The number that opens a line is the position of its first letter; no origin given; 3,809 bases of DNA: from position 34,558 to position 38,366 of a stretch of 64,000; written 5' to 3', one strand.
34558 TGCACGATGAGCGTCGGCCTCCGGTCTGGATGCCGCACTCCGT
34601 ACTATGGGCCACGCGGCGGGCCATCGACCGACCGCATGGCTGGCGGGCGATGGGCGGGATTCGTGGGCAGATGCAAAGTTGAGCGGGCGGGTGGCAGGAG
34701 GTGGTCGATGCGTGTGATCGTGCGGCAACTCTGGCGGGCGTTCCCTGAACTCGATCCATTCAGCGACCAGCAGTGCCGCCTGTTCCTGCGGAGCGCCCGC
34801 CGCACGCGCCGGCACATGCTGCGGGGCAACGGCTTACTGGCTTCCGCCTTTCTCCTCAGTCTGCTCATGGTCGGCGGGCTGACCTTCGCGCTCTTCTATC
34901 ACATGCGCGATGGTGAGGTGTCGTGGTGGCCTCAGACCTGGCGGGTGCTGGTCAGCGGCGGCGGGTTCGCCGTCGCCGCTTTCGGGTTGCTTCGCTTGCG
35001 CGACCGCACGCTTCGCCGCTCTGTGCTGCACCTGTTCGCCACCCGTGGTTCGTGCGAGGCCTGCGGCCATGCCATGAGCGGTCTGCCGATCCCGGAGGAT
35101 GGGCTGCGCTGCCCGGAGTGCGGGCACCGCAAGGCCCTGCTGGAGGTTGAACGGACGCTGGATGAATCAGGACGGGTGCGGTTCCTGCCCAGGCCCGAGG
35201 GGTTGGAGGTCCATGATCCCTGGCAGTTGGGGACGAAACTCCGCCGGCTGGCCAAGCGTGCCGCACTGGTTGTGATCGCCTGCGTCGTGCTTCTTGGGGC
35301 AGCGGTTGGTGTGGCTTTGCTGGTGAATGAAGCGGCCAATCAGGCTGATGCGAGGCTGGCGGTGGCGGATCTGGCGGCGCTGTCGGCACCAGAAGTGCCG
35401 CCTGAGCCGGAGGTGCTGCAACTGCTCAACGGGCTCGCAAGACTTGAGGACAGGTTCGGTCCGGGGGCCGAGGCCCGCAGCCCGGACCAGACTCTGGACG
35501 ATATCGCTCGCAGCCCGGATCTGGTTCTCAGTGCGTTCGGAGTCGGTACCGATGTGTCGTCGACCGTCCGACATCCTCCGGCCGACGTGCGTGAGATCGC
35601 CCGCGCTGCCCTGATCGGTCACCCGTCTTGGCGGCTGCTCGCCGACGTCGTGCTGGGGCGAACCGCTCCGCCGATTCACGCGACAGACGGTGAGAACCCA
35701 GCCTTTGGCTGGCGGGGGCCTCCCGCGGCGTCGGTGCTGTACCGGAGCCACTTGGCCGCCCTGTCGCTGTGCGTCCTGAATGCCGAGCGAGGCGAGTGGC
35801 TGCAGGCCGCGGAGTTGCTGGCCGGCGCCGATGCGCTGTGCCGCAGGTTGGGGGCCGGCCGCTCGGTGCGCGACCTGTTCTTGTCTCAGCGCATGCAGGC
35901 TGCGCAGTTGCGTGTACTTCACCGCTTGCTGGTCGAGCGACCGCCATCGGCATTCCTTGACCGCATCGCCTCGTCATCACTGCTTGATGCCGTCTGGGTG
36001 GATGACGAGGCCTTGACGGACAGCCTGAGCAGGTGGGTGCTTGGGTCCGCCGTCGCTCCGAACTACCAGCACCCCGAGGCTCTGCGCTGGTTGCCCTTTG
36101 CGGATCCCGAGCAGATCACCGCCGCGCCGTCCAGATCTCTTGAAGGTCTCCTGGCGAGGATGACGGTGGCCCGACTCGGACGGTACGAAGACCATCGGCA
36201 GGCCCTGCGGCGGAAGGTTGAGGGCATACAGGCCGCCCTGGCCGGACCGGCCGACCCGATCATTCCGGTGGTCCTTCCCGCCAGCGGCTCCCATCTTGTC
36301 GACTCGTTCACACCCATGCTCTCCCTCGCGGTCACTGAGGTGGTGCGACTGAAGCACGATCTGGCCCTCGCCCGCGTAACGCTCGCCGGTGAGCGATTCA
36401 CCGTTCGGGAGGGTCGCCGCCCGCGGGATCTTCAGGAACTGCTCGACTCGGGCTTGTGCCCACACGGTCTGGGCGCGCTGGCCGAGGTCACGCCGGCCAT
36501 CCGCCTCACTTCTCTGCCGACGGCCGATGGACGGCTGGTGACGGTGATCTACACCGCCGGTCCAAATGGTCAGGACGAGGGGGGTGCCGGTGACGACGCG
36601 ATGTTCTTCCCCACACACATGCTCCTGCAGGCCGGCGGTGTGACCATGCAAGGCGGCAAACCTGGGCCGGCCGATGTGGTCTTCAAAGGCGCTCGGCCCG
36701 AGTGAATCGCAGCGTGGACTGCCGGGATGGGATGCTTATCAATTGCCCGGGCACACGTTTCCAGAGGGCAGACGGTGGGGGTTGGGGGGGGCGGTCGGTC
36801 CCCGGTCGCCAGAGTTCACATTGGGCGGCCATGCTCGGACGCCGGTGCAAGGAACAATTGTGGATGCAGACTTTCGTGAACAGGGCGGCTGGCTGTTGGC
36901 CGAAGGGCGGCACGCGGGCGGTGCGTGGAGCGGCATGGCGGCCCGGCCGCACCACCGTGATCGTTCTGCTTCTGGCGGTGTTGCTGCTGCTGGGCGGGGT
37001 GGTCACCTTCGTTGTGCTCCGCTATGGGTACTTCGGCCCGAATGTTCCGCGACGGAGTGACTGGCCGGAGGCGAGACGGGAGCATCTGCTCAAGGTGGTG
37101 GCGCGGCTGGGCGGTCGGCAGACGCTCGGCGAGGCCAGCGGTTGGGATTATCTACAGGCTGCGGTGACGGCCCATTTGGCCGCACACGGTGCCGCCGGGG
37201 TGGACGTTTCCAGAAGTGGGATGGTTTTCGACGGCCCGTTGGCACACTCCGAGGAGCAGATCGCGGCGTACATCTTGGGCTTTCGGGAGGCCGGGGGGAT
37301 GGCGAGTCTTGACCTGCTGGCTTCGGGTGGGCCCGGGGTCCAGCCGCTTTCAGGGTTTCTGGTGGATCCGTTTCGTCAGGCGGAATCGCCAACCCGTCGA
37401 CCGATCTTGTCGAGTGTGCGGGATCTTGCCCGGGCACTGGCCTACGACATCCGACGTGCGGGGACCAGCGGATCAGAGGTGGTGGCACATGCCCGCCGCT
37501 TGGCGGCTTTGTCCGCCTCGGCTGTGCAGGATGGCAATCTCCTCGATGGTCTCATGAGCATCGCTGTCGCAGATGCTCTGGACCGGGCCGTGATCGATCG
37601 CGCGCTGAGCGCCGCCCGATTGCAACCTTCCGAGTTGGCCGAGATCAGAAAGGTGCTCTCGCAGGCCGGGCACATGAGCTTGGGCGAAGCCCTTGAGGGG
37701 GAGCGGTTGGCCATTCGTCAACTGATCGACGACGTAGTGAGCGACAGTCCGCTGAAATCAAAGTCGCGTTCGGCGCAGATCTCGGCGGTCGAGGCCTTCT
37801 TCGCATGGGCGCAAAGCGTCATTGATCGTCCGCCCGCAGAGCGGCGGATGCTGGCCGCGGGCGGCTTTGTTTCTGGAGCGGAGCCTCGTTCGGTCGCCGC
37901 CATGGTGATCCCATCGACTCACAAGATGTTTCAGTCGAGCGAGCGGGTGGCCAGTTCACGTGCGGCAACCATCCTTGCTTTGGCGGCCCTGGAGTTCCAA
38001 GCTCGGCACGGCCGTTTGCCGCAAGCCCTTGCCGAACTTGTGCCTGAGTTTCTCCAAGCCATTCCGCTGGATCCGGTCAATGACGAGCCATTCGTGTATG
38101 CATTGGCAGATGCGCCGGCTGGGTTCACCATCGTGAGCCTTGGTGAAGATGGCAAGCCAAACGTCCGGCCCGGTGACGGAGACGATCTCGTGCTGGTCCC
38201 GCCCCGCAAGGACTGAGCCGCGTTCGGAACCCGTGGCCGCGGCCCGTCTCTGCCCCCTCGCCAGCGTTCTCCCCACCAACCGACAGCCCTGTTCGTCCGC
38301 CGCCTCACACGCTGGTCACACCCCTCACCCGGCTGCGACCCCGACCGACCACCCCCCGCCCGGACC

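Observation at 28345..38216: Tandem array of four paralogous 650-665 aa membrane zinc-ribbon proteins plus a truncated fifth relative: candidate undescribed envelope system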

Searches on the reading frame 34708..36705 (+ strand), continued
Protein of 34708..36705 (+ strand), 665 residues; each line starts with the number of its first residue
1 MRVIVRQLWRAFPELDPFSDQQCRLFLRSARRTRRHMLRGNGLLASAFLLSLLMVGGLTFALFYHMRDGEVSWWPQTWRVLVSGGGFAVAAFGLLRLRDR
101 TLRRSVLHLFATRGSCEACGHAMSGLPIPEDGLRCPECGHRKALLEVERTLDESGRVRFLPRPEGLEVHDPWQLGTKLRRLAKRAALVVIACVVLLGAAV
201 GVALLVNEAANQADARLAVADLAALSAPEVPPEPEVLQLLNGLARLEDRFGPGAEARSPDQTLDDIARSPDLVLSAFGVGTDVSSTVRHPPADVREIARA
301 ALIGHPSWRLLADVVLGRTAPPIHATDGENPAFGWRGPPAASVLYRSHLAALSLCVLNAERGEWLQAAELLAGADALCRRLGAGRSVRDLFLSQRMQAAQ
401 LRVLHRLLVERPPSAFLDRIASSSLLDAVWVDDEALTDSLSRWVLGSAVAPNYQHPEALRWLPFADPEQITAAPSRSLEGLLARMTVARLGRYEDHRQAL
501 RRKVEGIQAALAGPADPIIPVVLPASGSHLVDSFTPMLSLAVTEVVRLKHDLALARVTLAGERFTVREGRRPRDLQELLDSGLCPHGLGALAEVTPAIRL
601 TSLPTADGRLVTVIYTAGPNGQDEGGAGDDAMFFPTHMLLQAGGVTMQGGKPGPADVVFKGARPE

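Call 92: search_protein_families(library=pfam, proteins=[L038:3945-4874:+, L010:6792-8684:+, L030:8511-8876:-, L042:6449-6871:-, L084:5194-5916:-, L019:12402-13673:-, L011:7450-8115:-, L045:17897-18766:+, L045:9176-9832:+, L053:11965-12723:+], max_evalue=0.001)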
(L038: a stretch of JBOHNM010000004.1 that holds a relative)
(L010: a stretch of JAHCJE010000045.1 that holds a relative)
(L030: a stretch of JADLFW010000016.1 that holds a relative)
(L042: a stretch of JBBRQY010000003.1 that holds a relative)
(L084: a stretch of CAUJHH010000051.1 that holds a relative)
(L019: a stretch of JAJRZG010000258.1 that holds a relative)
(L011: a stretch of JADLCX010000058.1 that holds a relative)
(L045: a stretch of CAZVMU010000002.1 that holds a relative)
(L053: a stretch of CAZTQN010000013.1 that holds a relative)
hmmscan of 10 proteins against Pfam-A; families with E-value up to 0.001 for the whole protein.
L038:3945-4874:+ (309 aa): 3 families
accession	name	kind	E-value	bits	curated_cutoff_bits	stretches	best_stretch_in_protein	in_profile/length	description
PF02737.24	3HCDH_N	-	1.2e-53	182.2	22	1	19-207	2-179/180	3-hydroxyacyl-CoA dehydrogenase, NAD binding domain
PF00725.27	3HCDH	-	1.1e-33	116.1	22.1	1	210-306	1-97/97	3-hydroxyacyl-CoA dehydrogenase, C-terminal domain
PF03446.21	NAD_binding_2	-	2.3e-05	24.9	21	1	19-124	2-83/161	NAD binding domain of 6-phosphogluconate dehydrogenase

L010:6792-8684:+ (630 aa): 1 family
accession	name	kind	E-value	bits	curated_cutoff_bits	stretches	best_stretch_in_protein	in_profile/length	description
PF01642.28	MM_CoA_mutase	-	6.8e-193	642.3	22.1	1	78-622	26-512/512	Methylmalonyl-CoA mutase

L030:8511-8876:- (121 aa): 9 families
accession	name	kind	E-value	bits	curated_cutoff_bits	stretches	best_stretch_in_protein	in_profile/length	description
PF14559.12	TPR_19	-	2e-09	38.1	25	1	50-110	4-64/68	Tetratricopeptide repeat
PF13181.12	TPR_8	-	3e-07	30.5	25.7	1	40-69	4-33/34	Tetratricopeptide repeat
PF13431.12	TPR_17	-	5.5e-07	29.8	24.4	0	59-91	1-33/34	Tetratricopeptide repeat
PF00515.34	TPR_1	-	2.2e-06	27.6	27.8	1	39-69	3-33/34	Tetratricopeptide repeat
PF07719.23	TPR_2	-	1.4e-05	25.3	27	1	38-69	2-33/34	Tetratricopeptide repeat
PF13432.12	TPR_16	-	1.6e-05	25.7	32.7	0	24-69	18-63/65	Tetratricopeptide repeat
PF13428.12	TPR_14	-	3.4e-05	24.5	23.5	1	39-79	3-43/44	Tetratricopeptide repeat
PF13371.12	TPR_9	-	8.5e-05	22.9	35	1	47-113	5-71/73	Tetratricopeptide repeat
PF12569.14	NatA_aux_su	-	0.00027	20.5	33.3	1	38-95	193-250/515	N-terminal acetyltransferase A, auxiliary subunit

L042:6449-6871:- (140 aa): 1 family
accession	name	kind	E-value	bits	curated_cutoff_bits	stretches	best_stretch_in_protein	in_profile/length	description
PF00581.25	Rhodanese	-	5.2e-21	75.4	22.2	1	37-130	2-100/102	Rhodanese-like domain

L084:5194-5916:- (240 aa): 2 families
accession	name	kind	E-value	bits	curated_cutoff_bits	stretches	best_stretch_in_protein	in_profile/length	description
PF21982.2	RecX_HTH1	-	5.8e-11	42.6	26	1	85-124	1-40/40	RecX, first three-helix domain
PF21981.2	RecX_HTH3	-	0.00069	20.2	26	0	196-222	22-48/48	RecX, third three-helix domain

L019:12402-13673:- (423 aa): 2 families
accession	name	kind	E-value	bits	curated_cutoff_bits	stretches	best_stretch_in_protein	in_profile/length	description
PF13194.11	DUF4010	-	2.1e-64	217.6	30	1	189-397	1-210/210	Domain of unknown function (DUF4010)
PF02308.21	MgtC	-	6e-18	65.8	31.4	1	19-141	1-120/121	MgtC family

L011:7450-8115:- (221 aa): 0 families

L045:17897-18766:+ (289 aa): 4 families
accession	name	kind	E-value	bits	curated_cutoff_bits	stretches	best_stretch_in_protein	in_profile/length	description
PF00005.33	ABC_tran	-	1e-31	110.8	25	1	43-195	2-137/137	ABC transporter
PF08352.17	oligo_HPY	-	1.2e-09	38.8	27.1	1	246-278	1-33/65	Oligopeptide/dipeptide transporter, C-terminal region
PF13304.12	AAA_21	-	3.7e-05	24.4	27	0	161-226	232-299/304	AAA domain, putative AbiEii toxin, Type IV TA system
PF13401.12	AAA_22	-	7.7e-05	23.5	27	1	57-155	10-84/130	AAA domain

L045:9176-9832:+ (218 aa): 1 family
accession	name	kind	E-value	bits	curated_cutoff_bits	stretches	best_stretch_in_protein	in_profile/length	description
PF01384.25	PHO4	-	8.1e-05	22.2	33.7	1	10-103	62-157/350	Phosphate transporter family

L053:11965-12723:+ (252 aa): 1 family
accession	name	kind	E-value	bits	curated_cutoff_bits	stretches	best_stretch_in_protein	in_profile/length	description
PF01557.24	FAA_hydrolase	-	8.6e-69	231.9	23.9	1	30-248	2-214/214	Fumarylacetoacetate (FAA) hydrolase C-terminal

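Call 95: find_related_loci(query=A4, collection=viral_contigs, flank=5000)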
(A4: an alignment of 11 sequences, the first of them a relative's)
Query A4 (667 aa) in viral_contigs; peptide patterns used: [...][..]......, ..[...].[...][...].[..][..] (x = any residue, [..] = any of these).
81 stretches matched a pattern, but none encodes a relative of the query by tblastn (E <= 1e-3).

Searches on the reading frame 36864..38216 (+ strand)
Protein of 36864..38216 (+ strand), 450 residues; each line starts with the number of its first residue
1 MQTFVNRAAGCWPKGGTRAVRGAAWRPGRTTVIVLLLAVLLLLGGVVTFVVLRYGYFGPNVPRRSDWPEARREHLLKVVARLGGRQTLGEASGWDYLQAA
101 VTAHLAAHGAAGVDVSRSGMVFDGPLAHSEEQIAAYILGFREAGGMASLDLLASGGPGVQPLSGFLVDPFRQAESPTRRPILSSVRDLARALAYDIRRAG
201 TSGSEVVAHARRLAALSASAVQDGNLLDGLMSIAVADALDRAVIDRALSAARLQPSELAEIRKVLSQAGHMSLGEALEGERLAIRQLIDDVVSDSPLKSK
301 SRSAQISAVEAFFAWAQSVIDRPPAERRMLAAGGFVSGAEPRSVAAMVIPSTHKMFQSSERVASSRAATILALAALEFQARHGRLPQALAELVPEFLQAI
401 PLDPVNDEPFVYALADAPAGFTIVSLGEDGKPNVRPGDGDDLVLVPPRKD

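Call 3: search_protein_families(library=pfam, proteins=[window:36864-38216:+], max_evalue=1)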
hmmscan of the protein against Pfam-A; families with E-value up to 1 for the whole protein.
window:36864-38216:+ (450 aa): 1 family
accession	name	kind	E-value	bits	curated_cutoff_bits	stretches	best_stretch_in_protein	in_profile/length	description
PF08334.16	T2SSG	-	0.077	13.5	21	1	396-434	60-98/108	Type II secretion system (T2SS), protein G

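Call 4: search_protein_families(library=ncbifam, proteins=[window:36864-38216:+], max_evalue=1)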
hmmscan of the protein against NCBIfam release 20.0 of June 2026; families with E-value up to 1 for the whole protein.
window:36864-38216:+ (450 aa): 2 families
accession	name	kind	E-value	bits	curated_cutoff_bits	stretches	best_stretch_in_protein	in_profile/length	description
TIGR01710.1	typeII_sec_gspG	equivalog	0.048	13.7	88.85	1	373-433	66-122/134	type II secretion system major pseudopilin GspG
NF005065.0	PRK06482.1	equivalog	0.11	11.8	291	1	202-290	25-106/276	SDR family oxidoreductase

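Call 72: search_protein_families(library=padloc, proteins=[window:36864-38216:+], max_evalue=0.1)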
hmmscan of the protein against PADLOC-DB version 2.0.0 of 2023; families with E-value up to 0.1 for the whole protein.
window:36864-38216:+ (450 aa): 0 families

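Call 73: search_protein_families(library=phrogs, proteins=[window:36864-38216:+], max_evalue=0.1)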
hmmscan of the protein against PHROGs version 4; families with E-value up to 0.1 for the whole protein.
window:36864-38216:+ (450 aa): 0 families
